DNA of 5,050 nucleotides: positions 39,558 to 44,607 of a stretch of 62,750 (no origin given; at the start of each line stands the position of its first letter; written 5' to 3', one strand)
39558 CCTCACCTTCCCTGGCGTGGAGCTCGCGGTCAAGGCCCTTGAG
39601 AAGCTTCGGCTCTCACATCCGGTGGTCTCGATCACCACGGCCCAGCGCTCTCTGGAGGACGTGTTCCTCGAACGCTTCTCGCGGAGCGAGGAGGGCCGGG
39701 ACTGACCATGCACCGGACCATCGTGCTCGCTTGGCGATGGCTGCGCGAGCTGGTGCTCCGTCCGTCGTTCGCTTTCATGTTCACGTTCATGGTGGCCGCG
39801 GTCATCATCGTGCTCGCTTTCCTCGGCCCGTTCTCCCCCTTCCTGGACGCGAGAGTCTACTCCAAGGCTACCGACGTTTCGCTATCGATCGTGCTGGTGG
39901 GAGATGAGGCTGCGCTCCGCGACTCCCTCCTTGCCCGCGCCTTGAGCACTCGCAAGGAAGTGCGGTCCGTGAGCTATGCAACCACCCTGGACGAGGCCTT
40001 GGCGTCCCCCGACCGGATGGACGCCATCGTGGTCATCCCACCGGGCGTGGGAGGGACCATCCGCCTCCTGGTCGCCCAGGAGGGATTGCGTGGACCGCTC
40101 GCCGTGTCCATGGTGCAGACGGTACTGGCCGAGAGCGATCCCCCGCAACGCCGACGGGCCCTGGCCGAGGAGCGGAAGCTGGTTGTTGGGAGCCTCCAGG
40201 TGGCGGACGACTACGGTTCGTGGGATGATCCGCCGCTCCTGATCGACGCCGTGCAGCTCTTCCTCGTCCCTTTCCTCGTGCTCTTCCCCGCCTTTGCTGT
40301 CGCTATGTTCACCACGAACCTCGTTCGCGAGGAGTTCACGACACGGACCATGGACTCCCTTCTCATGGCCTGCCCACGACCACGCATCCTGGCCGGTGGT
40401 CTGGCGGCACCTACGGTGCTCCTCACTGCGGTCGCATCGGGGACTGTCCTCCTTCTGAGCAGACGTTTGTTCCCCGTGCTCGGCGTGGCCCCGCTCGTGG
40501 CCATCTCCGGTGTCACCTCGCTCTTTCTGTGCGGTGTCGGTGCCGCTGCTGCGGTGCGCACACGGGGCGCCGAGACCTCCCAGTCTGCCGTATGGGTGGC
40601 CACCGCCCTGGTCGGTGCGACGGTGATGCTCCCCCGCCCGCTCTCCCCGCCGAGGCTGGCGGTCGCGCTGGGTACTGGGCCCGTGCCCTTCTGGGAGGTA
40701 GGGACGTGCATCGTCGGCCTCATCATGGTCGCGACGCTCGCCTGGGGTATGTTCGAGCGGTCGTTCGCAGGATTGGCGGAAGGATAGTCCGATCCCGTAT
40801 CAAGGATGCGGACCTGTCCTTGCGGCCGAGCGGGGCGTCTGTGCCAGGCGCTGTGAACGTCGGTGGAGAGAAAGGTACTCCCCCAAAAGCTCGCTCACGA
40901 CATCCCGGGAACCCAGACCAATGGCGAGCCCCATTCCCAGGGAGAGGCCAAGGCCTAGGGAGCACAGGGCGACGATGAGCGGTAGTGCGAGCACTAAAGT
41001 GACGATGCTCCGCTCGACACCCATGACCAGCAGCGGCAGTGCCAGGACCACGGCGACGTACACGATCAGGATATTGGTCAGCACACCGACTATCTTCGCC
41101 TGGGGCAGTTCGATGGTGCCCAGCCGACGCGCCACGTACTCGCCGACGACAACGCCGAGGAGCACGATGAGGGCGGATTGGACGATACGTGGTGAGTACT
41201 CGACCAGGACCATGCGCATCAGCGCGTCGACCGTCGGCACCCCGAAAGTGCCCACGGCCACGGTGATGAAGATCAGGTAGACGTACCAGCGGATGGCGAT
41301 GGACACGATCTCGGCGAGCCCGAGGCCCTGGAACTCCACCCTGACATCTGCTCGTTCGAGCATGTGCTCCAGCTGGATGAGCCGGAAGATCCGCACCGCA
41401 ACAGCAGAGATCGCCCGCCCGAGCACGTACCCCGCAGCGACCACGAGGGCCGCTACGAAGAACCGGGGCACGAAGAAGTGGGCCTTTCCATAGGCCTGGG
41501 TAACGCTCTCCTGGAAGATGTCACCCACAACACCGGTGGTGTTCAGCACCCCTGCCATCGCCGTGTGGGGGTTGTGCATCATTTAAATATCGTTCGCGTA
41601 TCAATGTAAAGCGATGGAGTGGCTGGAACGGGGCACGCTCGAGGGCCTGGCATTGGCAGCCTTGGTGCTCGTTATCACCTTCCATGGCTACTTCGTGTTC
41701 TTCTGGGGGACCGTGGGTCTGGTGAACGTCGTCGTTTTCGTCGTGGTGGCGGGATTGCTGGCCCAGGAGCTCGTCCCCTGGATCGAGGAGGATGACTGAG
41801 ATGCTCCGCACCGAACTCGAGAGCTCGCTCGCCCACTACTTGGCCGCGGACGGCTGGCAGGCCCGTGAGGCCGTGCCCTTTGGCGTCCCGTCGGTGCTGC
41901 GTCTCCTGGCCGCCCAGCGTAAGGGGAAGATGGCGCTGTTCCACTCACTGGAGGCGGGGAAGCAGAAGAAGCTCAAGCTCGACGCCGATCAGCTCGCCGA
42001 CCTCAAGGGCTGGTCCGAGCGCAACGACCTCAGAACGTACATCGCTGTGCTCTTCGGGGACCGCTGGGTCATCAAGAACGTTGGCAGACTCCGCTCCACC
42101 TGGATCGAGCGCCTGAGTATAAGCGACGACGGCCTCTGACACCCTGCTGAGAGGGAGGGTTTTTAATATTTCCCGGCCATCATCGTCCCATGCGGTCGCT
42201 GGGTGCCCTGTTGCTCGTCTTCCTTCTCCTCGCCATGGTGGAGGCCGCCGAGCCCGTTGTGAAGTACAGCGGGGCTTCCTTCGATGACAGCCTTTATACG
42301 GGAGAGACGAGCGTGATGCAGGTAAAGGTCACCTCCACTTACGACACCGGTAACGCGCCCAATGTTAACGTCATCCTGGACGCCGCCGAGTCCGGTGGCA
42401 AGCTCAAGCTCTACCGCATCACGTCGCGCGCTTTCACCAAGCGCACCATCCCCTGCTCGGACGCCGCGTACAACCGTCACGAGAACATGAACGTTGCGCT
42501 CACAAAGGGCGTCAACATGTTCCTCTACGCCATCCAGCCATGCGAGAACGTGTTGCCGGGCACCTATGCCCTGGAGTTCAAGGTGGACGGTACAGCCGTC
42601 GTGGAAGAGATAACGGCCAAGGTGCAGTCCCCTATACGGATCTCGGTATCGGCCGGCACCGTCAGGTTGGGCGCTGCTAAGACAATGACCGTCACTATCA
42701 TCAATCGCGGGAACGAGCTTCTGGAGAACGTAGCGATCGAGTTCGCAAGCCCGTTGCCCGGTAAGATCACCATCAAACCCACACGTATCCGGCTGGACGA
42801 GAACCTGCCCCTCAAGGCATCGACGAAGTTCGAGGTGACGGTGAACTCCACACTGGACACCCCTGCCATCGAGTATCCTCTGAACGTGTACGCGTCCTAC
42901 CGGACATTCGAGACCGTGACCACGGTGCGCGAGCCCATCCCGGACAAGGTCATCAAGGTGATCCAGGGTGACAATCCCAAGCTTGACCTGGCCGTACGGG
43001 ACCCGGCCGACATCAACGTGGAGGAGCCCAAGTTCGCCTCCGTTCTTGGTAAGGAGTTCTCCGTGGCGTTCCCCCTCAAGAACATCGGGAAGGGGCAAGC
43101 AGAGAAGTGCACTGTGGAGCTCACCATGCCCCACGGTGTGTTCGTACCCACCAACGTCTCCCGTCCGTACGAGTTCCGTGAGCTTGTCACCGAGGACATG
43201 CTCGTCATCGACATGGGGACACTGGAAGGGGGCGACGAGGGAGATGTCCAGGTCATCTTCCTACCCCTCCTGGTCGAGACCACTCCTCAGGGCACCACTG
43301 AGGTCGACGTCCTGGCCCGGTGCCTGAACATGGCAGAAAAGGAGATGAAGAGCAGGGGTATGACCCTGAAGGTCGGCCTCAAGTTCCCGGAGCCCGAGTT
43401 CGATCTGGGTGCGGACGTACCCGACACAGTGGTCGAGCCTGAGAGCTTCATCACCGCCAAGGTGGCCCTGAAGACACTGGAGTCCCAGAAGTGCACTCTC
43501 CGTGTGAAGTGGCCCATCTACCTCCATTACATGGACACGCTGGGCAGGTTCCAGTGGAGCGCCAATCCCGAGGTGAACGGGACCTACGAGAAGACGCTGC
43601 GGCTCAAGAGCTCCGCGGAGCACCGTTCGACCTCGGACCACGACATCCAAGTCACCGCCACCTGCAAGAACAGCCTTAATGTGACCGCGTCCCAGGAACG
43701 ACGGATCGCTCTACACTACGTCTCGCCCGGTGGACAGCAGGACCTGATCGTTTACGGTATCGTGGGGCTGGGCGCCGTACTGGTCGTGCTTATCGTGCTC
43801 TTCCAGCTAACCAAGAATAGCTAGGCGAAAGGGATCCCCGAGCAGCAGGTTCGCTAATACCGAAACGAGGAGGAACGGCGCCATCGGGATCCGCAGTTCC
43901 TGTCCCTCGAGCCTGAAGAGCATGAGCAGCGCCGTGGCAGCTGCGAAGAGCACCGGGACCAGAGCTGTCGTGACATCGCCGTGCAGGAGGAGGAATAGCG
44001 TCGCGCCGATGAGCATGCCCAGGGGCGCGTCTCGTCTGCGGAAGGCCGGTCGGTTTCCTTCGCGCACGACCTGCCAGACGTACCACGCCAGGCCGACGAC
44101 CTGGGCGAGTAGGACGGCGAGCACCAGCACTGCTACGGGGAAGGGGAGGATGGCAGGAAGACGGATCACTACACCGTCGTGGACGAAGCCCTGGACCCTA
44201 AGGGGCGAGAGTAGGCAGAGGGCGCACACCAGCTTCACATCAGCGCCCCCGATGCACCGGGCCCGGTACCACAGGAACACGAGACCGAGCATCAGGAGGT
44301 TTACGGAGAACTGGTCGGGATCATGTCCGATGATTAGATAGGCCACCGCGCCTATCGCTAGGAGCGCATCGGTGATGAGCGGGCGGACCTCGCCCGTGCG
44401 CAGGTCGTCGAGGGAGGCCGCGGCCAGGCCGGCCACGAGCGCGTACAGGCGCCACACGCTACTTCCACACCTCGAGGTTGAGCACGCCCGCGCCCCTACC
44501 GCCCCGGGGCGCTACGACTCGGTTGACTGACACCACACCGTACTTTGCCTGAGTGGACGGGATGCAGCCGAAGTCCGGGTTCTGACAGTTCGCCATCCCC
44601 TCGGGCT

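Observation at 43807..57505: Nine-gene operon encoding seven class III signal-peptide proteins (three pilin-sized, four giant) plus a 1120-aa acidic Cys-rich secreted protein and its own prepilin peptidase, with no assembly ATPase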

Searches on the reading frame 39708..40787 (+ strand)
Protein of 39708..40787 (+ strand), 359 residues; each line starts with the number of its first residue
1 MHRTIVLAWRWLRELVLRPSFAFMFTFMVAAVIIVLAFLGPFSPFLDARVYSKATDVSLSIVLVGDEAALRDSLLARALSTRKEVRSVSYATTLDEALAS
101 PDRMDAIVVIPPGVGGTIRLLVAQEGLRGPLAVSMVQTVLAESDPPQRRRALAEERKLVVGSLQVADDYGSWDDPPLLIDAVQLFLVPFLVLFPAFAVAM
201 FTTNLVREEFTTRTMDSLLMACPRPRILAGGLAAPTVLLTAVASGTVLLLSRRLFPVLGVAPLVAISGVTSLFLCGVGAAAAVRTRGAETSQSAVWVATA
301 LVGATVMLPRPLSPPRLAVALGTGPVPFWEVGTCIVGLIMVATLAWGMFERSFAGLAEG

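Call 6: search_protein_families(library=pfam, proteins=[window:39708-40787:+], max_evalue=0.001)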
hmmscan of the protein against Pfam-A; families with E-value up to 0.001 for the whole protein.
window:39708-40787:+ (359 aa): 1 family
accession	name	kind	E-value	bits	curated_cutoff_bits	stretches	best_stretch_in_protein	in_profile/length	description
PF12698.13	ABC2_membrane_3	-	2.4e-07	30.6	31.6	1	22-313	2-293/347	ABC-2 family transporter protein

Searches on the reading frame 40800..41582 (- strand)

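Call 6: search_protein_families(library=pfam, proteins=[window:40800-41582:-], max_evalue=0.001)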
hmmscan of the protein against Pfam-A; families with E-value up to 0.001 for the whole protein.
window:40800-41582:- (260 aa): 1 family
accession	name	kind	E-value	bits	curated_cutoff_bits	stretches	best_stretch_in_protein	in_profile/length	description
PF05552.17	MS_channel_1st_1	-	0.00026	21.2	22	0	37-71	13-47/50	Mechanosensitive ion channel, conserved TM helix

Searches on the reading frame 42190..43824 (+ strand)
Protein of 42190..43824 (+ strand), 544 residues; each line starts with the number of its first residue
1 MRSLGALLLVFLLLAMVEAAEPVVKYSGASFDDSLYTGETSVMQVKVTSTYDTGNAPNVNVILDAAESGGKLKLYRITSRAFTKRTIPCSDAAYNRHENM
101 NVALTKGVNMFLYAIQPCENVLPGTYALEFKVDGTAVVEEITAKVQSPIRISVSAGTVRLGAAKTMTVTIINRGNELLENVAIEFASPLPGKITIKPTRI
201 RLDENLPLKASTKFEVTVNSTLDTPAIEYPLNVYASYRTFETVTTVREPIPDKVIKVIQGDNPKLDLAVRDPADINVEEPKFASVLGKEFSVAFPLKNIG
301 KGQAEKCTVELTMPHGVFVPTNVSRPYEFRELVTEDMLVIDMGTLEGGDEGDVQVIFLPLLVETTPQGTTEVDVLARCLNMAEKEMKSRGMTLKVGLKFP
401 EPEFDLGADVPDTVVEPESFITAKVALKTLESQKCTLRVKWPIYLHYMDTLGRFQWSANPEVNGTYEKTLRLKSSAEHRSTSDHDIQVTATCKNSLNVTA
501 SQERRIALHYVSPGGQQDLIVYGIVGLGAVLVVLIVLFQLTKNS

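Call 6: search_protein_families(library=pfam, proteins=[window:42190-43824:+], max_evalue=0.001)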
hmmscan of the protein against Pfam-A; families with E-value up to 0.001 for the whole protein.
window:42190-43824:+ (544 aa): 2 families
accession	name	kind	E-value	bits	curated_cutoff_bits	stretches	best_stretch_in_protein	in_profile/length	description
PF10633.15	NPCBM_assoc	-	0.00023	21.8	24.4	0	161-237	4-77/78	NPCBM-associated, NEW3 domain of alpha-galactosidase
PF07705.17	CARDB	-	0.0004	21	22.7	0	285-313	16-44/101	CARDB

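Call 21: search_protein_families(library=ncbifam, proteins=[window:42190-43824:+], max_evalue=1)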
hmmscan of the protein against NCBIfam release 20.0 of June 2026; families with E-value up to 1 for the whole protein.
window:42190-43824:+ (544 aa): 3 families
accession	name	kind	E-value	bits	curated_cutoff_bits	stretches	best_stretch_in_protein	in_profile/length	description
NF012200.0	choice_anch_D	domain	0.0024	18.4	45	1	145-221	16-90/108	choice-of-anchor D domain-containing protein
NF052324.1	PorU_rel_Nterm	equivalog_domain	0.18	9.9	450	1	264-313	770-820/879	putative type IX secretion system sortase PorU2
NF041740.1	choice_anch_T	equivalog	0.21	10.7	70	1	141-255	28-137/259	choice-of-anchor T family protein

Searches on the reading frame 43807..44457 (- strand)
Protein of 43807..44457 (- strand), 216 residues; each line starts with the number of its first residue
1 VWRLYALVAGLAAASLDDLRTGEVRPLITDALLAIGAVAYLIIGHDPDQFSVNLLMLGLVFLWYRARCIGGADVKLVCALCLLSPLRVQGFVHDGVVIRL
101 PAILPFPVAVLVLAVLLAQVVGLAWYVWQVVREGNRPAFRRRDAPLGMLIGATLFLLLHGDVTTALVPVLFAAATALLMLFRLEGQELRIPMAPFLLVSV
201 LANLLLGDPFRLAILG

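Call 4: search_protein_families(library=pfam, proteins=[window:43807-44457:-], max_evalue=1)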
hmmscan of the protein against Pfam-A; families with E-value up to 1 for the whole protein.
window:43807-44457:- (216 aa): 2 families
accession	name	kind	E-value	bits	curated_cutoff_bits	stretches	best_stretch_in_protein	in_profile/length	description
PF01478.23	Peptidase_A24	-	2.7e-06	28.2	26.5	1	6-122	2-99/104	Type IV leader peptidase family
PF02517.21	Rce1-like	-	0.65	10.8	22.4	0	138-185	30-78/93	Type II CAAX prenyl endopeptidase Rce1-like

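Call 21: search_protein_families(library=ncbifam, proteins=[window:43807-44457:-], max_evalue=1)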
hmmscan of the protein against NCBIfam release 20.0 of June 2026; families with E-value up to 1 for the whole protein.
window:43807-44457:- (216 aa): 1 family
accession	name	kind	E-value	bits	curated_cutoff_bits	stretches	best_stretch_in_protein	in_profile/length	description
NF040695.1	FlaK_Arch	equivalog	0.0024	17.5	330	1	9-139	8-144/230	preflagellin peptidase FlaK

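Call 24: search_solved_structures(query=window:43807-44457:-, max_evalue=10, show_alignments=2)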
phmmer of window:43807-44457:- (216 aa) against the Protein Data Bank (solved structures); distinct sequences matched with E-value up to 10: 1.
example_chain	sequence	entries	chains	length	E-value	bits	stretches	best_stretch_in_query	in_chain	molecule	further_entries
4ow2_A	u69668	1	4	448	1.7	11.5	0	77-124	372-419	Yop effector YopM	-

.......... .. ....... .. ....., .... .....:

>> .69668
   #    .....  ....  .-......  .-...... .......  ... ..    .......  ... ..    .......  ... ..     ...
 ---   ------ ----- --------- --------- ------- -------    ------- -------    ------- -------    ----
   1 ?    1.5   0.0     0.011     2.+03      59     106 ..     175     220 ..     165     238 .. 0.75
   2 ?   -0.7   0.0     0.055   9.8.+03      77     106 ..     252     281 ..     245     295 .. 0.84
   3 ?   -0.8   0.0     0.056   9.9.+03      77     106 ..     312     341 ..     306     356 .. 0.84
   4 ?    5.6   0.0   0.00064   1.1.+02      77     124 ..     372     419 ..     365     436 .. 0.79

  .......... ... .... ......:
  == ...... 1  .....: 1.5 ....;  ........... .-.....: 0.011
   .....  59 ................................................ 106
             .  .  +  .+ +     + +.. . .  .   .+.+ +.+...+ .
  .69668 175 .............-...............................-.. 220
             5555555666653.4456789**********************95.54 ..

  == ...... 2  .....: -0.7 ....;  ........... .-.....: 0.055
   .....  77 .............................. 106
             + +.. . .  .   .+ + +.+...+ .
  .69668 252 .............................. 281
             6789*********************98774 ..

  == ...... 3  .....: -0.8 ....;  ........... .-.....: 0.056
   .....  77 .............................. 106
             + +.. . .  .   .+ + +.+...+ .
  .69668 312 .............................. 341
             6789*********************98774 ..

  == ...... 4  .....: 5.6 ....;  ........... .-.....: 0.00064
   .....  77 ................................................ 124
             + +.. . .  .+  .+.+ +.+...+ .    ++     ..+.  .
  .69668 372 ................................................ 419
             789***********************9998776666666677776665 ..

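Call 26: find_homologous_proteins(query=window:43807-44457:-, max_evalue=0.001)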
Query window:43807-44457:- (216 aa): 5 proteins with E <= 0.001 among 8000 candidates.
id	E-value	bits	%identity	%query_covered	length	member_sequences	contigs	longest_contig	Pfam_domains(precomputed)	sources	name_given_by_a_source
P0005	1.2e-118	412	91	100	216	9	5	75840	PF01478.24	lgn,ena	-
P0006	1.7e-101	356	76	100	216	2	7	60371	PF01478.24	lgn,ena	-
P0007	3.0e-97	343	76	100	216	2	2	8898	PF01478.24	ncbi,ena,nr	ncbi:MAG: hypothetical protein QGG50_03530 [Methanopyri archaeon]|nr:hypothetical protein [Methanopy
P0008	5.9e-64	234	62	99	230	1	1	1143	PF01478.24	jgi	jgi:Flp pilus assembly protein protease CpaA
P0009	5.0e-58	214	86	50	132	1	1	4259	PF01478.24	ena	-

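Call 85: find_related_loci(query=A6, collection=metagenome_contigs, flank=10000)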
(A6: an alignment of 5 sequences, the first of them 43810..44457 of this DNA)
Query A6 (216 aa) in metagenome_contigs; peptide patterns used: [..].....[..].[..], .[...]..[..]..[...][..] (x = any residue, [..] = any of these).
181 stretches matched a pattern, but none encodes a relative of the query by tblastn (E <= 1e-3).
